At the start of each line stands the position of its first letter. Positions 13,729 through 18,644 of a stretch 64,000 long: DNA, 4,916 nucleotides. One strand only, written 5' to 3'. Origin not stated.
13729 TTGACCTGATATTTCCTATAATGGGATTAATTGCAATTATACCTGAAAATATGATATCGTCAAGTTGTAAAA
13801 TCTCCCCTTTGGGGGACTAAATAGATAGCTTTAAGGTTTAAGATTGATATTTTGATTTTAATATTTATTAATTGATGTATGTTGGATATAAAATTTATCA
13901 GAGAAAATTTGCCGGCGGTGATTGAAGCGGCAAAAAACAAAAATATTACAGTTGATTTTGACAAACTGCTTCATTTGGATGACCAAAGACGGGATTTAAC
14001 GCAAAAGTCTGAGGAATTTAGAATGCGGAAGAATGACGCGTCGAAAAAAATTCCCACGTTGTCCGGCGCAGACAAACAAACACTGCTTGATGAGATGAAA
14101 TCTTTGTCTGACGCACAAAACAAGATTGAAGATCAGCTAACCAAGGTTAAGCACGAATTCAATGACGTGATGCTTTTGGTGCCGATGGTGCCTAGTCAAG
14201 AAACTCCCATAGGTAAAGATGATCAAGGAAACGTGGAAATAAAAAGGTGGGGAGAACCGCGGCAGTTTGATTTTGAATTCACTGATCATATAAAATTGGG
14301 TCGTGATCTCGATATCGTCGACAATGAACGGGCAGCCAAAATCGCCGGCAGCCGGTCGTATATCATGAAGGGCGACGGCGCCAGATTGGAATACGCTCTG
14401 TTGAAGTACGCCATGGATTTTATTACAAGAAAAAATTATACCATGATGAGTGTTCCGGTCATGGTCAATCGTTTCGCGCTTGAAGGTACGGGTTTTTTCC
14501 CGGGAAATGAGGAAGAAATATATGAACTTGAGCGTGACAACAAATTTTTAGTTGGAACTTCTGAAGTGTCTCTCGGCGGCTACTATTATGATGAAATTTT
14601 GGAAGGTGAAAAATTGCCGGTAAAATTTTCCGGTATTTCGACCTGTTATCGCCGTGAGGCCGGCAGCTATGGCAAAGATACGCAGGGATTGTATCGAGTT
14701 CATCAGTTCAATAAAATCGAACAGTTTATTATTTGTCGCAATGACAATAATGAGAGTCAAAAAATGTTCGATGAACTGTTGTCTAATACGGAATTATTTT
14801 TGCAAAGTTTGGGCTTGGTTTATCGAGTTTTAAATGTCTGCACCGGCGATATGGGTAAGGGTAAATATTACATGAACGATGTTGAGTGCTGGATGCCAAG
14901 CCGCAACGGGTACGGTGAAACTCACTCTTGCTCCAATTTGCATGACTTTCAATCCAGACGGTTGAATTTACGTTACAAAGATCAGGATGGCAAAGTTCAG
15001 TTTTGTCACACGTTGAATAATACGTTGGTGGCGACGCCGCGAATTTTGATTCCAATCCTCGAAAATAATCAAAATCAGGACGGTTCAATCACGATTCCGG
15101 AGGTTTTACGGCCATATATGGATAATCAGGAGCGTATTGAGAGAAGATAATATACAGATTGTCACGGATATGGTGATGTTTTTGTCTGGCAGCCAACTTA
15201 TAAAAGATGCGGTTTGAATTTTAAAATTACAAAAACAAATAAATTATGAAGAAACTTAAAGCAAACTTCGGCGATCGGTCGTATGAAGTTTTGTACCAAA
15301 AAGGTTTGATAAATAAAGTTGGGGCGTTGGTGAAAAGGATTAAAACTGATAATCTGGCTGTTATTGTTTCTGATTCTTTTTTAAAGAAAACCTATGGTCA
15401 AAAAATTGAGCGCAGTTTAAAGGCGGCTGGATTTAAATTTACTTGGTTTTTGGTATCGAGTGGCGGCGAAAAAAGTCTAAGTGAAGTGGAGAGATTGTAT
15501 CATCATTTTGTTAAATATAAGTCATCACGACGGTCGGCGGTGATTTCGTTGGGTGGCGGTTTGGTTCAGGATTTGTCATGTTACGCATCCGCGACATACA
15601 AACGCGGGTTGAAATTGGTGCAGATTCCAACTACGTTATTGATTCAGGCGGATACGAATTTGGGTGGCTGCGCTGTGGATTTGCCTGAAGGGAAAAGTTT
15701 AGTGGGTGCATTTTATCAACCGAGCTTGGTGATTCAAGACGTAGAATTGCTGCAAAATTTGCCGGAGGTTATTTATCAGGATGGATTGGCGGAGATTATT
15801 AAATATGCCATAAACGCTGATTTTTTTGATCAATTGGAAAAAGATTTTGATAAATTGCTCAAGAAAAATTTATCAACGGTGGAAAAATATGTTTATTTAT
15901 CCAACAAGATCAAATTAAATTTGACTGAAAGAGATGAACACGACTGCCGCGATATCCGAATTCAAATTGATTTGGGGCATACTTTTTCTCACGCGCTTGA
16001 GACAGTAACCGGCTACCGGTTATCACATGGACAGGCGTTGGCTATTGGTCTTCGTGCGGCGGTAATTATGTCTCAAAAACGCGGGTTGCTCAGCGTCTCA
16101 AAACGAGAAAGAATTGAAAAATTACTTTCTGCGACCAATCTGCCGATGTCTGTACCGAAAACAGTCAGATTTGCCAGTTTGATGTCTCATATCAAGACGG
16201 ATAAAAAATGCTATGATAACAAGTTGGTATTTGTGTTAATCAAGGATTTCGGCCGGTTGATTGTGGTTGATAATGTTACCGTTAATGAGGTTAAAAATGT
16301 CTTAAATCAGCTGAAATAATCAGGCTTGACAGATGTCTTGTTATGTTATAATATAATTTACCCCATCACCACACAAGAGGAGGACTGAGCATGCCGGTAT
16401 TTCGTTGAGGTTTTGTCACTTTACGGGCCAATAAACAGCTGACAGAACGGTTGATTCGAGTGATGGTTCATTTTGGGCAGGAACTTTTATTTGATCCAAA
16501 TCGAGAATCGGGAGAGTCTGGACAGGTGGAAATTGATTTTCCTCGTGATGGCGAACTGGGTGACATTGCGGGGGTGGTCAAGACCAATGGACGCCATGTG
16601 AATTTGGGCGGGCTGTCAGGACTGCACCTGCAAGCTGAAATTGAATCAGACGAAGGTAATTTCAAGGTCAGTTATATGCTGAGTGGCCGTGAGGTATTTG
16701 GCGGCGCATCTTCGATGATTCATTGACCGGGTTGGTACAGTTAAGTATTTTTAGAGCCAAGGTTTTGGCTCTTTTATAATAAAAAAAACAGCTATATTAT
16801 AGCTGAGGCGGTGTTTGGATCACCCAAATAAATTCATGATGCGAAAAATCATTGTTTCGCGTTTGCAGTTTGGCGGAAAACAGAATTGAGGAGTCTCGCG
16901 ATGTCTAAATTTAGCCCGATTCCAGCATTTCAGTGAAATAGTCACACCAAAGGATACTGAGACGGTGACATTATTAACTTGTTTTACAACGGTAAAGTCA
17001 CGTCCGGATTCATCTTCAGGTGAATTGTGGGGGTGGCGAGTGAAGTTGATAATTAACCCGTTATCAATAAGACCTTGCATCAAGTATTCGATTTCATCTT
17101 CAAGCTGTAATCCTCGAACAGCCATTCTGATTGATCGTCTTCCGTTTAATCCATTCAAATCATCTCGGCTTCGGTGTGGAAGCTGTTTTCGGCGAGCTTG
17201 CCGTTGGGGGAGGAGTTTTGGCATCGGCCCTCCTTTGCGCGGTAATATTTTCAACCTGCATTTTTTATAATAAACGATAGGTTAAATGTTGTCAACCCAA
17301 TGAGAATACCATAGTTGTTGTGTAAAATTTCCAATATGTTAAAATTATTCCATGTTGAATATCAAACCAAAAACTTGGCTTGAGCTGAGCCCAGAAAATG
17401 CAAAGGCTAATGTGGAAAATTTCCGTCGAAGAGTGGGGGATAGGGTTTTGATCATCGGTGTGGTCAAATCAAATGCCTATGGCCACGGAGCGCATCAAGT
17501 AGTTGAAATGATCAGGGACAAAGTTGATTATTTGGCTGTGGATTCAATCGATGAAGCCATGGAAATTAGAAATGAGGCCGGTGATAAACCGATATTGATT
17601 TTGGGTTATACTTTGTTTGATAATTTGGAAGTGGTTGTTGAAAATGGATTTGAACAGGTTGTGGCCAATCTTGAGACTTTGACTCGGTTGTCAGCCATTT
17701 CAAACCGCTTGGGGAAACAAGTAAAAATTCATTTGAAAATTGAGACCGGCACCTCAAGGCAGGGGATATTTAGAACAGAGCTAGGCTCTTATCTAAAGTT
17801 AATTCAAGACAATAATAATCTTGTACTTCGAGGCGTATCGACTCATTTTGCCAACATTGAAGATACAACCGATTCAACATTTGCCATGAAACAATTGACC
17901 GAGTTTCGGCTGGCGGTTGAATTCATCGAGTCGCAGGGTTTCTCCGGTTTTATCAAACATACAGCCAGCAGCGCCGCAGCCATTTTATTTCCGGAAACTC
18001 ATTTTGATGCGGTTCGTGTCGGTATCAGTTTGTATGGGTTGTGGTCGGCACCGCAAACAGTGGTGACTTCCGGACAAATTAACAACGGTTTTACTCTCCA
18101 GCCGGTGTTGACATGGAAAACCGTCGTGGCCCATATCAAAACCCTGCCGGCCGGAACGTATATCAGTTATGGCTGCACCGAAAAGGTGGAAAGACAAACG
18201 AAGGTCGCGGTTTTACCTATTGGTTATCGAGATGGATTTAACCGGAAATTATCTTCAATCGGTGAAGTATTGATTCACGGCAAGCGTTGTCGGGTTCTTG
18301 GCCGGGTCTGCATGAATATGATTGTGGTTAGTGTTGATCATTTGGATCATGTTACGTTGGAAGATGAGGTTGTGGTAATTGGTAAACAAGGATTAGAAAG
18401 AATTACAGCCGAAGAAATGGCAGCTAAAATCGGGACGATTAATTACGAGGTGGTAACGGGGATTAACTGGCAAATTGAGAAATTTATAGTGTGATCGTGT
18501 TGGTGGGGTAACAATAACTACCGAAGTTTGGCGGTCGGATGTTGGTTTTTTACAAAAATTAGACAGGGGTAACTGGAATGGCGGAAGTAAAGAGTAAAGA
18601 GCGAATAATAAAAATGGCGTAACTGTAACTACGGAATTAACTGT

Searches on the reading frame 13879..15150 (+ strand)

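Call 63: search_protein_families(library=pfam, proteins=[window:13879-15150:+])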
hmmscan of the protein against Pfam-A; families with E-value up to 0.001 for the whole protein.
window:13879-15150:+ (423 aa): 2 families
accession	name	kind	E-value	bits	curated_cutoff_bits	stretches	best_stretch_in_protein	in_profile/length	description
PF00587.30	tRNA-synt_2b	-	1.3e-34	120.3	29.3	1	218-397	4-179/179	tRNA synthetase class II core domain (G, H, P, S and T)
PF02403.27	Seryl_tRNA_N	-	5.1e-22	78.6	28.2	1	1-105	1-108/108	Seryl-tRNA synthetase N-terminal domain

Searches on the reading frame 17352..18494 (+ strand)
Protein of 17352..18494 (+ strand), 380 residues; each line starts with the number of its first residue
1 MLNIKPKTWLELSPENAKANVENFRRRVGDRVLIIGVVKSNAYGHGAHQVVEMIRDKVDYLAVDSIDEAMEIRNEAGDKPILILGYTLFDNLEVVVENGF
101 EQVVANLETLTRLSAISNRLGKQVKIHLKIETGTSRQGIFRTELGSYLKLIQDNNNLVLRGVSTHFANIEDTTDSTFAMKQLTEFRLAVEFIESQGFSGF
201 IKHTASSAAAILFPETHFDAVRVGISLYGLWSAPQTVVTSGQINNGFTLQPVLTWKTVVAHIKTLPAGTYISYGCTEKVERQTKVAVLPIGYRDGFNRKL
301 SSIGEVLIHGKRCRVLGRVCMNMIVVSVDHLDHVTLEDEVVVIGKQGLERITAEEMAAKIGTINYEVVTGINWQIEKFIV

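Call 12: search_protein_families(library=pfam, proteins=[window:17352-18494:+])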
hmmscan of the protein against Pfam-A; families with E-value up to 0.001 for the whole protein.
window:17352-18494:+ (380 aa): 2 families
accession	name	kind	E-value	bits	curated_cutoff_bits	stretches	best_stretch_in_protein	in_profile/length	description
PF01168.26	Ala_racemase_N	-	2.4e-52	178.3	24.1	1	15-230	4-218/220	Alanine racemase, N-terminal domain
PF00842.27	Ala_racemase_C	-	1.6e-42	144.5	25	1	252-376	1-124/127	Alanine racemase, C-terminal domain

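Call 52: find_encoding_contigs(protein=window:17352-18494:+, flank=1500, max_places=10)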
Protein window:17352-18494:+ (380 aa): 6 contigs read that carry it; 3 places shown.
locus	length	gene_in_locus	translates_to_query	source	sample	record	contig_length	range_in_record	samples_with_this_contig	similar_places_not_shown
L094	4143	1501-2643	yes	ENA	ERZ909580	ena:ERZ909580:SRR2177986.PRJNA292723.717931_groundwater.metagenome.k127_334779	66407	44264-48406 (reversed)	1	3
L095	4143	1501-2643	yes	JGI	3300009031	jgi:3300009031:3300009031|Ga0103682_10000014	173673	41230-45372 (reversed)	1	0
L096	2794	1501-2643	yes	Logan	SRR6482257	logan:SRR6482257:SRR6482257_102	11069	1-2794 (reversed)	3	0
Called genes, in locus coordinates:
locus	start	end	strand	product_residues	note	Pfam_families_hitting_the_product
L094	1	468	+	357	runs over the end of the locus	PF00465:Fe-ADH, PF13685:Fe-ADH_2, PF01761:DHQ_synthase, PF24621:DHQS_C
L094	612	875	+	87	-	-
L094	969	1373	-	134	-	-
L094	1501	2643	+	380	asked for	PF01168:Ala_racemase_N, PF00842:Ala_racemase_C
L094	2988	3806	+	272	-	PF03799:FtsQ_DivIB_C (weak)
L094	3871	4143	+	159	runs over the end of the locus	-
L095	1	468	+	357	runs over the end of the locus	PF00465:Fe-ADH, PF13685:Fe-ADH_2, PF01761:DHQ_synthase, PF24621:DHQS_C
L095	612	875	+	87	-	-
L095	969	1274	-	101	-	-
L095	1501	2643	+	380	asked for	PF01168:Ala_racemase_N, PF00842:Ala_racemase_C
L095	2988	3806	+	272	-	PF03799:FtsQ_DivIB_C (weak)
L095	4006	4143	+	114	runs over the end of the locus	-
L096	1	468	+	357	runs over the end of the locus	PF00465:Fe-ADH, PF13685:Fe-ADH_2, PF01761:DHQ_synthase, PF24621:DHQS_C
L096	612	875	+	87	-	-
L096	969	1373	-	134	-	-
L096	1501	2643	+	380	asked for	PF01168:Ala_racemase_N, PF00842:Ala_racemase_C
